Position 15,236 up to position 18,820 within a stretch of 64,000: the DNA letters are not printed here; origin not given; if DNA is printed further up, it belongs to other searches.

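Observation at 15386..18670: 1094-aa protein made of two tandem [zinc ribbon – TM – WD40 propeller] modules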

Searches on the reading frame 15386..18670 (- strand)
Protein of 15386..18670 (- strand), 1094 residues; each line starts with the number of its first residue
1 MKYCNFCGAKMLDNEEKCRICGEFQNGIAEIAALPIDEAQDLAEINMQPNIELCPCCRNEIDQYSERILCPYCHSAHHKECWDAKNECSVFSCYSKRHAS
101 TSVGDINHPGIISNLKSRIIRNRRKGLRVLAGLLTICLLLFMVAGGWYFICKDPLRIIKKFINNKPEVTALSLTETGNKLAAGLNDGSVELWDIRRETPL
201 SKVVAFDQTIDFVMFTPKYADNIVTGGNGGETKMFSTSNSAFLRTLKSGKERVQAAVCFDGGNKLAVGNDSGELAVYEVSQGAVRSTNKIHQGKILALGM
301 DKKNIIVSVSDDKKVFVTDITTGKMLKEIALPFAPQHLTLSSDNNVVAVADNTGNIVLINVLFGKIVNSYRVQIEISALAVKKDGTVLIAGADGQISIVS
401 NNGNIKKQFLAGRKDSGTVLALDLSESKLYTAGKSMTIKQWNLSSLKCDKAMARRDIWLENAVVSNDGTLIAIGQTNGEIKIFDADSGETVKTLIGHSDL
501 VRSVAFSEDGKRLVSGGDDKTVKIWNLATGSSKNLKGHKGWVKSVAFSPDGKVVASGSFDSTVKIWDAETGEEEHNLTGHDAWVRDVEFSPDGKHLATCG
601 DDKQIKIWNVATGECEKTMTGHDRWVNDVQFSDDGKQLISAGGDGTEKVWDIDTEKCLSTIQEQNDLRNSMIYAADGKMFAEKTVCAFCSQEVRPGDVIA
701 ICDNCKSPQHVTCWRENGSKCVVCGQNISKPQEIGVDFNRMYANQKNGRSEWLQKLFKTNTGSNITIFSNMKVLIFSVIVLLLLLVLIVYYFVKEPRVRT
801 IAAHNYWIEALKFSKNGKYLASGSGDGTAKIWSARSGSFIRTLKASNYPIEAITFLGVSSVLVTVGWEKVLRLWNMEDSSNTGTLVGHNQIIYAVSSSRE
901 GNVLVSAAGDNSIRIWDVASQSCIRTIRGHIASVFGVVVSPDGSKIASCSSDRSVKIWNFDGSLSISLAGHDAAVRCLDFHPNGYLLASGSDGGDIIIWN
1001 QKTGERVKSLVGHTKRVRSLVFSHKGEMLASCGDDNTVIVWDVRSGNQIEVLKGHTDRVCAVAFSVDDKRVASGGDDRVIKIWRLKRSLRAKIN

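Call 3: search_protein_families(library=pfam, proteins=[window:15386-18670:-], max_evalue=1)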
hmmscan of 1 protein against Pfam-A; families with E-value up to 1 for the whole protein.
window:15386-18670:- (1094 aa): 73 families (the best 25 are shown)
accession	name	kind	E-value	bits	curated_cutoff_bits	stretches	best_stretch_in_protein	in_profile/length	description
PF25174.1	Beta-prop_THOC3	-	2e-141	470.2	305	6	861-1086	16-243/272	THOC3 beta-propeller domain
PF25173.1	Beta-prop_WDR3_1st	-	3.2e-141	467.4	154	8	542-679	32-169/184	WDR3 first beta-propeller domain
PF00400.38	WD40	-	5.7e-122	393.5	27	11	533-567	5-39/39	WD domain, G-beta repeat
PF24814.1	WD40_Prp19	-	2.3e-114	381.7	320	7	859-1049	19-212/281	Prp19 WD40 domain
PF24817.1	WD40_WDHD1_1st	-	1.8e-101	339.6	109.9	9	379-532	11-162/291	WDHD1 first WD40 domain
PF24807.1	WD40_CDC20-Fz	-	7e-97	324.7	200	7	425-619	18-218/292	CDC20/Fizzy WD40 domain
PF25175.1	Beta-prop_WDR5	-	1e-94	317.6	250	6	800-959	5-164/296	WDR5 beta-propeller domain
PF25172.1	Beta-prop_WDR3_2nd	-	1.4e-93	313.8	140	6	420-681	5-275/293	WDR3 second beta-propeller domain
PF23414.1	Beta-prop_EML_2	-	1.4e-89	300.4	90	6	513-666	13-167/266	Echinoderm microtubule-associated protein second beta-propeller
PF25168.1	Beta-prop_WDR36-Utp21_2nd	-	2.6e-77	260.8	84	8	844-999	154-309/335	WDR36/Utp21 second beta-propeller domain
PF24796.1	WDR55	-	1e-76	258.3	200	6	542-723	10-196/296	WDR55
PF25391.1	WD40_Gbeta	-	4.7e-67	226.8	150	5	787-1027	79-325/340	G protein beta WD-40 repeat protein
PF24805.1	EIF3I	-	3e-62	211.1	200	9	577-681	6-109/324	EIF3I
PF24782.2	WD40_MABP1-WDR62_2nd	-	1.5e-60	205.4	290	6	413-527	224-341/341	MABP1/WDR62 second WD40 domain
PF24105.1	Beta-prop_CAF1B_HIR1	-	3.5e-59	201.1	80.5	6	967-1086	65-202/383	CAF1B/HIR1 beta-propeller domain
PF23409.1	Beta-prop_EML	-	9.3e-54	183.1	88.2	6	970-1088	7-141/267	Echinoderm microtubule-associated protein first beta-propeller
PF24780.1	WD40_MABP1-WDR62_1st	-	3.1e-37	129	496.3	5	992-1088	16-116/328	MABP1/WDR62 first WD40 domain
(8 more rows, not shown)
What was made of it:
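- On WD40 repeat beta-propellers (PF00400): PF00400 E 5.7e-122 with 11 stretches (call 3).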

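Call 4: search_protein_families(library=ncbifam, proteins=[window:15386-18670:-], max_evalue=0.1)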
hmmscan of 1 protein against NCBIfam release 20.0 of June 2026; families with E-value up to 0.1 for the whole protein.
window:15386-18670:- (1094 aa): 16 families
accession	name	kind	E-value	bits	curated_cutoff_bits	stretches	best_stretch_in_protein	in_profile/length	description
TIGR03866.1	PQQ_ABC_repeats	subfamily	3.7e-19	68.9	287.3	3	273-391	22-142/310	PQQ-dependent catabolism-associated beta-propeller protein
TIGR02800.1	propeller_TolB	equivalog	5.2e-11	42.1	343.15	1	475-679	168-379/418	Tol-Pal system beta propeller repeat protein TolB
TIGR03300.1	assembly_YfgL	equivalog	2.6e-08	32.9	285.2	3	211-325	55-167/377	outer membrane protein assembly factor BamB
NF052340.1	hydrazine_beta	equivalog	1.5e-07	30.8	560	2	464-637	40-223/372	hydrazine synthase subunit beta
NF053518.1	DipepPtdsDpp5Prph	equivalog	6.2e-06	25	900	1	558-684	224-359/655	dipeptidyl-peptidase Dpp5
NF048007.1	MmpL3Stblzr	equivalog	7.9e-06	25.3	600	1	295-399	228-334/366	MmpL3/TtfA transport complex stabilizer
NF052342.1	hydrazine_BC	exception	0.00028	19.2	1250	1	463-602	45-188/690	hydrazine synthase subunit beta-gamma fusion subunit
NF033523.0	lasso_peptidase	equivalog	0.0007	18.5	400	2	587-649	93-157/638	Atxe2 family lasso peptide isopeptidase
TIGR03907.1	QH_beta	equivalog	0.0009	18.5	223.2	0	305-358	3-59/338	quinohemoprotein amine dehydrogenase subunit beta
NF052280.1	7_blade_YncE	equivalog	0.0017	17.2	400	1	243-389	163-314/338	7-bladed beta-propeller protein YncE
TIGR02608.1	delta_60_rpt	domain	0.003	17.3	76.5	0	543-560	4-21/55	delta-60 repeat domain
NF052460.1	L-NosZ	equivalog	0.013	14.1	700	1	301-390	53-148/480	clade III lactonase-type nitrous-oxide reductase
NF008258.1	PRK11028.1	equivalog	0.015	14.4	370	0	580-644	227-295/330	6-phosphogluconolactonase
NF053668.1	HypB_prefix_2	domain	0.035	14.5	35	0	599-618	7-26/64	hydrogenase nickel incorporation protein HypB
NF002183.0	PRK01029.1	equivalog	0.055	12.5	405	0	545-621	286-369/429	Tol-Pal system protein TolB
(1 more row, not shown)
